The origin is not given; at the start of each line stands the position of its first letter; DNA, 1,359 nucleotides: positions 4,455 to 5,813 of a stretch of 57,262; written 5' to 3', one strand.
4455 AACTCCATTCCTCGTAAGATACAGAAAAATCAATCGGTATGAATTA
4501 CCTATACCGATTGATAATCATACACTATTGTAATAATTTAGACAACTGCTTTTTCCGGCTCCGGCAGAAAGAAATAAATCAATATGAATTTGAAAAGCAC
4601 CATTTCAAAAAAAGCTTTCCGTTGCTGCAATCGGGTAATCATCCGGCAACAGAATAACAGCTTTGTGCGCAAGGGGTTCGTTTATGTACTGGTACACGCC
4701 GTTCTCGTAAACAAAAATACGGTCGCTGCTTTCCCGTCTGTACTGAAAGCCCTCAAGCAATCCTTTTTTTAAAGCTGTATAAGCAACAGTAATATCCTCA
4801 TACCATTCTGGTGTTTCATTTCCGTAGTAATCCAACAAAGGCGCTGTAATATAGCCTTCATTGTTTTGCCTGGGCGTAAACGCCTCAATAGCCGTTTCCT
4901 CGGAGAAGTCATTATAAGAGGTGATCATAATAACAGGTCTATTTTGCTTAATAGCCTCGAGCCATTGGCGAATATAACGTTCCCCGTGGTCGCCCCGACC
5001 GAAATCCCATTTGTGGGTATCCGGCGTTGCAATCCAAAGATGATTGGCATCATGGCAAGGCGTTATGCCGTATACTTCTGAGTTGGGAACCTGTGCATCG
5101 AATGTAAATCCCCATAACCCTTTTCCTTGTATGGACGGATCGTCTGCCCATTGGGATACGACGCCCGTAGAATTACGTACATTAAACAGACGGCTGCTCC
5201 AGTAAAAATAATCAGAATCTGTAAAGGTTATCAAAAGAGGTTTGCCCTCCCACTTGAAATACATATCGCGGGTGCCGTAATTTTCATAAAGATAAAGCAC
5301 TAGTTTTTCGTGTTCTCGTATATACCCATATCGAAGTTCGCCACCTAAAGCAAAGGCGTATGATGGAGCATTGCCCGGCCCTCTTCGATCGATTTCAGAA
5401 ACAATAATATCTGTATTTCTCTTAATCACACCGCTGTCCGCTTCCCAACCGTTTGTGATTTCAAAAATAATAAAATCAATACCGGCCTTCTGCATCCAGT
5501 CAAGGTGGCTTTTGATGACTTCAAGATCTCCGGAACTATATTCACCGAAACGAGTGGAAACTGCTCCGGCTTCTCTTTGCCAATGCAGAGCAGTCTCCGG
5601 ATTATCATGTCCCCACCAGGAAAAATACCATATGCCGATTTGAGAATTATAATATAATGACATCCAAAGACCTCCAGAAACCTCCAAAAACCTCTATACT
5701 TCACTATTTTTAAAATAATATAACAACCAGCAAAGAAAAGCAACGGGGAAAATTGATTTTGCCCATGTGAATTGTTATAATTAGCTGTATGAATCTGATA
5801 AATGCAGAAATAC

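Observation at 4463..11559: AT-richer ~7 kb accessory glycan locus between dnaE and pfkA: three GH99-like paralogs, two CBM-like surface proteins, an AraC regulator and an orphan SBP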

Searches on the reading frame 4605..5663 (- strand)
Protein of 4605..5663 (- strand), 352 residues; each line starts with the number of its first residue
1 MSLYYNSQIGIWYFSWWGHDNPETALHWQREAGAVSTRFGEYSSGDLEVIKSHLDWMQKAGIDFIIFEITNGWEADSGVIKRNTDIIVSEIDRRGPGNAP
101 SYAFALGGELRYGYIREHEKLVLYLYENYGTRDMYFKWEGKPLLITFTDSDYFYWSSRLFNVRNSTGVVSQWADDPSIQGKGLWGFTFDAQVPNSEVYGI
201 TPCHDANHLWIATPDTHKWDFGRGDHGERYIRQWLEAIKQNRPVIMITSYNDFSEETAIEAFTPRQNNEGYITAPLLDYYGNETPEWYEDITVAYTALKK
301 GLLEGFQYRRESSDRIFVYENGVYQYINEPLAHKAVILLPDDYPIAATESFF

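Call 3: search_protein_families(library=pfam, proteins=[window:4605-5663:-], max_evalue=1)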
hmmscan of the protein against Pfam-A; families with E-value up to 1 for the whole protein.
window:4605-5663:- (352 aa): 2 families
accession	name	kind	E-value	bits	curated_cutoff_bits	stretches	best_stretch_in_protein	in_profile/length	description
PF16317.11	Glyco_hydro_99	-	2.2e-08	34.1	33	2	38-147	61-161/341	Glycosyl hydrolase family 99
PF03659.20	Glyco_hydro_71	-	0.0032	16.7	34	0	223-264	204-243/375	Glycosyl hydrolase family 71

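Call 4: search_protein_families(library=ncbifam, proteins=[window:4605-5663:-], max_evalue=1)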
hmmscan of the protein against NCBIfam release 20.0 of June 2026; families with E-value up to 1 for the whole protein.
window:4605-5663:- (352 aa): 1 family
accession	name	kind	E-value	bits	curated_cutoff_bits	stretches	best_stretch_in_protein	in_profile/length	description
NF045780.1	TrlF_fam_ATP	equivalog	0.028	13.1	350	1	213-260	14-60/944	TrlF family AAA-like ATPase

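Call 7: search_solved_structures(query=window:4605-5663:-, max_evalue=10, show_alignments=2)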
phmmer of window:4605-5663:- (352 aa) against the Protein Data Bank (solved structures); distinct sequences matched with E-value up to 10: 1.
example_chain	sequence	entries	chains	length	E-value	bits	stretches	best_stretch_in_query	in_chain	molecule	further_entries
9xzo_A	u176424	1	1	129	0.75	12.3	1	227-276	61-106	De novo protein M1X0B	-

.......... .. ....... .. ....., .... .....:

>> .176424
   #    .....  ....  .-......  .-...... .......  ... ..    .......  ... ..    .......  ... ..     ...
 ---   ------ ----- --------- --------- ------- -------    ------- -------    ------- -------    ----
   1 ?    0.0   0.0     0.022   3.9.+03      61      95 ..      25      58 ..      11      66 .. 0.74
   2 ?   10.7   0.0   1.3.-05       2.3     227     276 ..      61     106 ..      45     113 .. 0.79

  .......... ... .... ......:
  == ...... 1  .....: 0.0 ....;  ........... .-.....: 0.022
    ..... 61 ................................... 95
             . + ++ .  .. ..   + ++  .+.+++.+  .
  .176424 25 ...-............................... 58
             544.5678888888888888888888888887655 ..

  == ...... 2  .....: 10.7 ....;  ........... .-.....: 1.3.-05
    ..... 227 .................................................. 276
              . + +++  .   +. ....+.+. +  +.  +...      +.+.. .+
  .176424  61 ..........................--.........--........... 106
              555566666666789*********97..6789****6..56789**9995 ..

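Call 9: find_homologous_proteins(query=window:4605-5663:-, max_evalue=0.001)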
Query window:4605-5663:- (352 aa): 10 proteins with E <= 0.001 among 1007 candidates.
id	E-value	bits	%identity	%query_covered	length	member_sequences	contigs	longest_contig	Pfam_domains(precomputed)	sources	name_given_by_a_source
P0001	2.0e-245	832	100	100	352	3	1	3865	PF16317.12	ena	-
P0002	1.0e-204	698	86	97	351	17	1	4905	PF16317.12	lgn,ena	-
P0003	1.6e-199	681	82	98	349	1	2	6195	-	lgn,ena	-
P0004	9.6e-195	665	81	98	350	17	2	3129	PF16317.12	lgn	-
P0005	7.7e-127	442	57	97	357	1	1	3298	PF16317.12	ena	-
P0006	4.0e-44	170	34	95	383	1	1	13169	PF16317.12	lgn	-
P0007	3.0e-41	160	34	97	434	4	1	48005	-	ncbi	-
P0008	2.8e-40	157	35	95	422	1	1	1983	PF16317.12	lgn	-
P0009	9.6e-33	132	32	97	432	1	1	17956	-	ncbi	-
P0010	3.8e-23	101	29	96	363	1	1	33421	PF16317.12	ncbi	ncbi:MAG: hypothetical protein ACO1QB_09350 [Verrucomicrobiales bacterium]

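Call 15: find_encoding_contigs(protein=P0007, flank=10000, max_places=3)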
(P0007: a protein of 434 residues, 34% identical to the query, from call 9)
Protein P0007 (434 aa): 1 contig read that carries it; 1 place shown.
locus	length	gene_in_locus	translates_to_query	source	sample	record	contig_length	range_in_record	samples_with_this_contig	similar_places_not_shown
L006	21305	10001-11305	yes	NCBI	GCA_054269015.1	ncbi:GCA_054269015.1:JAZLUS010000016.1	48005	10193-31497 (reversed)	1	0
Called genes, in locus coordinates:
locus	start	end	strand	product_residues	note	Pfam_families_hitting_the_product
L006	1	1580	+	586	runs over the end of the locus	PF02463:SMC_N, PF13304:AAA_21, PF13175:AAA_15, PF13489:Methyltransf_23 (weak), PF08242:Methyltransf_12 (weak), PF13649:Methyltransf_25 (weak)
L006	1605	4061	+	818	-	PF01966:HD (weak)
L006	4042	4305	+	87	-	-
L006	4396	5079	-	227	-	PF00149:Metallophos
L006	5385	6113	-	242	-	PF01381:HTH_3, PF12844:HTH_19, PF13560:HTH_31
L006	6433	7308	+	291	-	-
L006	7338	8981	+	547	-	-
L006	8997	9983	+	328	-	PF13483:Lactamase_B_3, PF00753:Lactamase_B, PF12706:Lactamase_B_2 (weak)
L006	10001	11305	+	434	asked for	-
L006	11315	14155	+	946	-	PF02837:Glyco_hydro_2_N, PF22666:Glyco_hydro_2_N2 (weak), PF02836:Glyco_hydro_2_C, PF16353:LacZ_4, PF02929:Bgal_small_N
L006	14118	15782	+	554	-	-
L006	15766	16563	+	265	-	PF02311:AraC_binding, PF07883:Cupin_2 (weak), PF00165:HTH_AraC (weak), PF12833:HTH_18, PF00165:HTH_AraC (weak)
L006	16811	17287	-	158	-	PF13240:Zn_Ribbon_1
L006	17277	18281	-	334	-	PF00561:Abhydrolase_1 (weak), PF12146:Hydrolase_4 (weak)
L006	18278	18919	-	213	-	PF01553:Acyltransferase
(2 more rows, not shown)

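Call 16: find_encoding_contigs(protein=P0009, flank=10000, max_places=3)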
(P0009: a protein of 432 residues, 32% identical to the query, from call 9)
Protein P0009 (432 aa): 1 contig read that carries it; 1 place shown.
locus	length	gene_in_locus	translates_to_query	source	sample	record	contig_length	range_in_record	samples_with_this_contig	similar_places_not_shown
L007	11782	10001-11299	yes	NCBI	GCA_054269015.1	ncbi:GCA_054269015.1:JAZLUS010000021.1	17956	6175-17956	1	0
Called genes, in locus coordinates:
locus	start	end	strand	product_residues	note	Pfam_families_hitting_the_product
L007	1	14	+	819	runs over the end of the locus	PF01055:Glyco_hydro_31_2nd, PF21365:Glyco_hydro_31_3rd, PF17137:DUF5110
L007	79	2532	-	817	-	-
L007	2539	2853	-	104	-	PF05336:rhaM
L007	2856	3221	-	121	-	PF07100:ASRT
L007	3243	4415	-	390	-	PF01321:Creatinase_N, PF00557:Peptidase_M24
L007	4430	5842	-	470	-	PF07364:DUF1485, PF07171:MlrC_C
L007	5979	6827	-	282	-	PF10114:PocR, PF12833:HTH_18, PF00165:HTH_AraC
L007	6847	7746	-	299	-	PF02311:AraC_binding, PF07883:Cupin_2 (weak), PF00165:HTH_AraC, PF12833:HTH_18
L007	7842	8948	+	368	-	PF14307:Glyco_tran_WbsX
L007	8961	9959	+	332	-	-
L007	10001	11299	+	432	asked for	-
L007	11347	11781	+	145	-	?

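Call 17: find_encoding_contigs(protein=P0006, flank=10000, max_places=3)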
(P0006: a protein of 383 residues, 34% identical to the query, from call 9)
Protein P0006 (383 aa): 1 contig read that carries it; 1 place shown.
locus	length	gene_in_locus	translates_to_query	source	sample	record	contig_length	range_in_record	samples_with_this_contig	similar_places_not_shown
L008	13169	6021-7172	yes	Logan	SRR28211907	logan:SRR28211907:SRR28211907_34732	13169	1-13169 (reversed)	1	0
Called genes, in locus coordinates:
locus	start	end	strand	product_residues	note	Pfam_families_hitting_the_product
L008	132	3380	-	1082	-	PF18588:WcbI, PF08885:GSCFA, PF16822:ALGX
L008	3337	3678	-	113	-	-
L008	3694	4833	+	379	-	-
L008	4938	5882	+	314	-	PF13489:Methyltransf_23 (weak)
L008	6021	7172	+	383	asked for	PF16317:Glyco_hydro_99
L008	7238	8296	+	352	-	PF01073:3Beta_HSD, PF01370:Epimerase, PF02719:Polysacc_synt_2 (faint), PF04321:RmlD_sub_bind (faint), PF16363:GDP_Man_Dehyd, PF07993:NAD_binding_4, PF01370:Epimerase, PF16363:GDP_Man_Dehyd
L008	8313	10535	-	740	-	PF05045:RgpF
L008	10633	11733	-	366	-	PF08885:GSCFA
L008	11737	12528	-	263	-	-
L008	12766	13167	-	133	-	?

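Call 23: predict_structure(alignment_id=A1)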
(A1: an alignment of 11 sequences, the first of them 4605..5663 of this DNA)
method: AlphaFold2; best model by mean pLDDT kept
length: 352 residues; sequences in the alignment: 11
mean_pLDDT: 82.1   pTM: 0.86
mean pLDDT of the five models: 82.1, 81.8, 80.6, 78.6, 54.5
residues with pLDDT >= 90: 159; 70-90: 120; 50-70: 48; < 50: 25
segments of 3 or more residues with pLDDT < 50: 205-225, 349-352
pLDDT, mean of each block of 10 residues (from residue 1): 86 85 78 89 93 97 93 69 93 97 90 86 94 96 82 78 72 65 63 78 54 38 57 89 90 81 86 82 90 94 93 92 91 91 71 39
secondary structure, 60 per line:
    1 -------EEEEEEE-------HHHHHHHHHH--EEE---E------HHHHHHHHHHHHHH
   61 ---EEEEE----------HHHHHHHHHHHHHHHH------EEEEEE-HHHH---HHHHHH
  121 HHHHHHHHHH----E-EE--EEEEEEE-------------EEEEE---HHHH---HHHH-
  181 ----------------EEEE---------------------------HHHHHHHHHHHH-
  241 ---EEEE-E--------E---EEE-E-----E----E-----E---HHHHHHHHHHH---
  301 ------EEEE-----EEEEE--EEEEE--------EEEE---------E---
elements in order: E8-14 H22-31 E34-36 H47-60 E64-68 H79-94 E101-106 H108-111 H115-130 E141-147 E161-165 H169-172 H176-179 E197-200 H228-239 E244-247 E262-264 H287-297 E307-310 E316-320 E323-327 E336-339

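Call 26: fold_search(model_id=the predicted structure, library=pdb)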
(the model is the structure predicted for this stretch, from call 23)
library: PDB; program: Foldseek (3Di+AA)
matches with E <= 10: 1219; with E <= 0.001: 42
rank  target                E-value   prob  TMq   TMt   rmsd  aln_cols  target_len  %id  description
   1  4acz_B                2.0e-10  1.00  0.59  0.61   5.7       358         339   15  Structure of the GH99 endo-alpha-mannosidase from Bacteroides thetaiotaomicron (released 2012-02-01)
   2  5mc8_A                2.5e-10  1.00  0.59  0.59   5.9       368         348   15  Structure of the GH99 endo-alpha-mannanase from Bacteroides xylanisolvens in complex with mannose-alpha-1,3-D-glucal a (released 2017-01-11)
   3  5m3w_A                3.3e-10  1.00  0.59  0.59   5.9       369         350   15  Structure of the GH99 endo-alpha-mannanase from Bacteroides xylanisolvens in complex with mannose-alpha-1,3-1,2-dideox (released 2017-01-11)
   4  4ad0_A                6.6e-10  1.00  0.57  0.62   5.7       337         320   17  Structure of the GH99 endo-alpha-mannosidase from Bacteriodes thetaiotaomicron in complex with BIS-TRIS-Propane (released 2012-02-01)
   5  6hmh_A                7.4e-10  1.00  0.57  0.59   5.9       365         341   16  Structure of the GH99 endo-alpha-mannanase from Bacteroides xylanisolvens in complex with alpha-Glc-1,3-(1,2-anhydro-c (released 2018-09-26)
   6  6zdl                  7.4e-10  1.00  0.55  0.54   6.1       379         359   15  Structure of the catalytic domain of human endo-alpha-mannosidase MANEA in complex with GlcIFG and hexatungstotellurate( (released 2020-11-18)
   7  4ad5_A                9.0e-10  1.00  0.60  0.60   5.5       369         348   15  Structure of the GH99 endo-alpha-mannosidase from Bacteroides xylanisolvens in complex with glucose-1,3-deoxymannojiri (released 2012-02-01)
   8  5m03_A                9.0e-10  1.00  0.59  0.60   5.8       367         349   16  Structure of the GH99 endo-alpha-mannanase from Bacteroides xylanisolvens in complex with mannose-alpha-1,3-noeuromyci (released 2017-01-11)
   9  5mel                  9.0e-10  1.00  0.58  0.59   5.6       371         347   15  Structure of an E333Q variant of the GH99 endo-alpha-mannanase from Bacteroides xylanisolvens in complex with Glc-alpha- (released 2017-01-11)
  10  4acy_A                1.0e-09  1.00  0.59  0.60   5.3       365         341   16  Selenomethionine derivative of the GH99 endo-alpha-mannosidase from Bacteroides thetaiotaomicron (released 2012-02-01)
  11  4ad2_C                1.1e-09  1.00  0.61  0.62   5.2       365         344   17  Structure of the GH99 endo-alpha-mannosidase from Bacteroides xylanisolvens in complex with glucose-1,3-isofagomine (released 2012-02-01)
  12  6fwo                  1.1e-09  1.00  0.59  0.60   5.8       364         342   15  Structure of an E336Q variant of the GH99 endo-alpha-mannanase from Bacteroides xylanisolvens in complex with alpha-Glc- (released 2019-09-18)
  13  6far                  1.1e-09  1.00  0.58  0.59   5.6       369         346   16  Structure of the GH99 endo-alpha-mannanase from Bacteroides xylanisolvens in complex with mannose-alpha-1,3-mannoimidazo (released 2018-03-21)
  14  6zfq                  1.1e-09  1.00  0.56  0.57   6.6       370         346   16  Structure of the catalytic domain of human endo-alpha-mannosidase MANEA in complex with bis-tris (released 2020-11-18)
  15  5m5d_A                1.1e-09  1.00  0.60  0.61   5.5       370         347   16  Structure of the GH99 endo-alpha-mannanase from Bacteroides xylanisolvens in complex with mannose-alpha-1,3-D-glucal (released 2017-01-11)
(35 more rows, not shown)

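Call 27: search_solved_structures(query=A1, max_evalue=10, show_alignments=3)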
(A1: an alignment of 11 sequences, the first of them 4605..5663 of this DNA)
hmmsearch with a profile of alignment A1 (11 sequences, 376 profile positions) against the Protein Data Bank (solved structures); distinct sequences matched with E-value up to 10: 17.
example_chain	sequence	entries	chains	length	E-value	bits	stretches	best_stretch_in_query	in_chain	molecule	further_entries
4ad1_A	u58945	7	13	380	3.5e-16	62.1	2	250-315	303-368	GLYCOSYL HYDROLASE FAMILY 71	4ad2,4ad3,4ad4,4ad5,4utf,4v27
4v28_A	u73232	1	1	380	6.9e-16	61.2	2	250-315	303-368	GLYCOSYL HYDROLASE FAMILY 71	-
5lyr_A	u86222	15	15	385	7.2e-15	57.8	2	250-315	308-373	Glycosyl hydrolase family 71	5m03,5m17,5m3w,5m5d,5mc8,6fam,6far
5mel_A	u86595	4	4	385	1.4e-14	56.9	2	250-315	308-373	Glycosyl hydrolase family 71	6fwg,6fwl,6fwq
6fwo_A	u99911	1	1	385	3e-14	55.8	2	250-315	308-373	Glycosyl hydrolase family 71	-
4acy_A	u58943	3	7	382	2.8e-13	52.6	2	230-318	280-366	ENDO-ALPHA-MANNOSIDASE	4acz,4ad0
4acz_B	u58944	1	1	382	3e-13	52.5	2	230-318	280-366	ENDO-ALPHA-MANNOSIDASE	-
6zdc_A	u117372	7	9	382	1.7e-12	50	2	243-318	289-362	Glycoprotein endo-alpha-1,2-mannosidase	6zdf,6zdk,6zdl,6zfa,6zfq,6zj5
6zfn_AAA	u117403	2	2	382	3.4e-12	49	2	243-318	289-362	Glycoprotein endo-alpha-1,2-mannosidase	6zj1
5ngw_A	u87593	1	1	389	0.00047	22.2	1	55-141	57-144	OpGH99A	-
3a1n_A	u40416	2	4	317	0.38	12.6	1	75-133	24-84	NDP-sugar epimerase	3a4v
3a9w_A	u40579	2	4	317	0.38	12.6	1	75-133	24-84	NDP-sugar epimerase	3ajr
6tsb_AAA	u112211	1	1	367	0.57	12.1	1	313-348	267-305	Peroxiredoxin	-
6t9m_AAA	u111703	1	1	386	0.61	12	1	313-348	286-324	Peroxiredoxin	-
2oqm_A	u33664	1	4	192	1.1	11.2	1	280-326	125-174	Hypothetical protein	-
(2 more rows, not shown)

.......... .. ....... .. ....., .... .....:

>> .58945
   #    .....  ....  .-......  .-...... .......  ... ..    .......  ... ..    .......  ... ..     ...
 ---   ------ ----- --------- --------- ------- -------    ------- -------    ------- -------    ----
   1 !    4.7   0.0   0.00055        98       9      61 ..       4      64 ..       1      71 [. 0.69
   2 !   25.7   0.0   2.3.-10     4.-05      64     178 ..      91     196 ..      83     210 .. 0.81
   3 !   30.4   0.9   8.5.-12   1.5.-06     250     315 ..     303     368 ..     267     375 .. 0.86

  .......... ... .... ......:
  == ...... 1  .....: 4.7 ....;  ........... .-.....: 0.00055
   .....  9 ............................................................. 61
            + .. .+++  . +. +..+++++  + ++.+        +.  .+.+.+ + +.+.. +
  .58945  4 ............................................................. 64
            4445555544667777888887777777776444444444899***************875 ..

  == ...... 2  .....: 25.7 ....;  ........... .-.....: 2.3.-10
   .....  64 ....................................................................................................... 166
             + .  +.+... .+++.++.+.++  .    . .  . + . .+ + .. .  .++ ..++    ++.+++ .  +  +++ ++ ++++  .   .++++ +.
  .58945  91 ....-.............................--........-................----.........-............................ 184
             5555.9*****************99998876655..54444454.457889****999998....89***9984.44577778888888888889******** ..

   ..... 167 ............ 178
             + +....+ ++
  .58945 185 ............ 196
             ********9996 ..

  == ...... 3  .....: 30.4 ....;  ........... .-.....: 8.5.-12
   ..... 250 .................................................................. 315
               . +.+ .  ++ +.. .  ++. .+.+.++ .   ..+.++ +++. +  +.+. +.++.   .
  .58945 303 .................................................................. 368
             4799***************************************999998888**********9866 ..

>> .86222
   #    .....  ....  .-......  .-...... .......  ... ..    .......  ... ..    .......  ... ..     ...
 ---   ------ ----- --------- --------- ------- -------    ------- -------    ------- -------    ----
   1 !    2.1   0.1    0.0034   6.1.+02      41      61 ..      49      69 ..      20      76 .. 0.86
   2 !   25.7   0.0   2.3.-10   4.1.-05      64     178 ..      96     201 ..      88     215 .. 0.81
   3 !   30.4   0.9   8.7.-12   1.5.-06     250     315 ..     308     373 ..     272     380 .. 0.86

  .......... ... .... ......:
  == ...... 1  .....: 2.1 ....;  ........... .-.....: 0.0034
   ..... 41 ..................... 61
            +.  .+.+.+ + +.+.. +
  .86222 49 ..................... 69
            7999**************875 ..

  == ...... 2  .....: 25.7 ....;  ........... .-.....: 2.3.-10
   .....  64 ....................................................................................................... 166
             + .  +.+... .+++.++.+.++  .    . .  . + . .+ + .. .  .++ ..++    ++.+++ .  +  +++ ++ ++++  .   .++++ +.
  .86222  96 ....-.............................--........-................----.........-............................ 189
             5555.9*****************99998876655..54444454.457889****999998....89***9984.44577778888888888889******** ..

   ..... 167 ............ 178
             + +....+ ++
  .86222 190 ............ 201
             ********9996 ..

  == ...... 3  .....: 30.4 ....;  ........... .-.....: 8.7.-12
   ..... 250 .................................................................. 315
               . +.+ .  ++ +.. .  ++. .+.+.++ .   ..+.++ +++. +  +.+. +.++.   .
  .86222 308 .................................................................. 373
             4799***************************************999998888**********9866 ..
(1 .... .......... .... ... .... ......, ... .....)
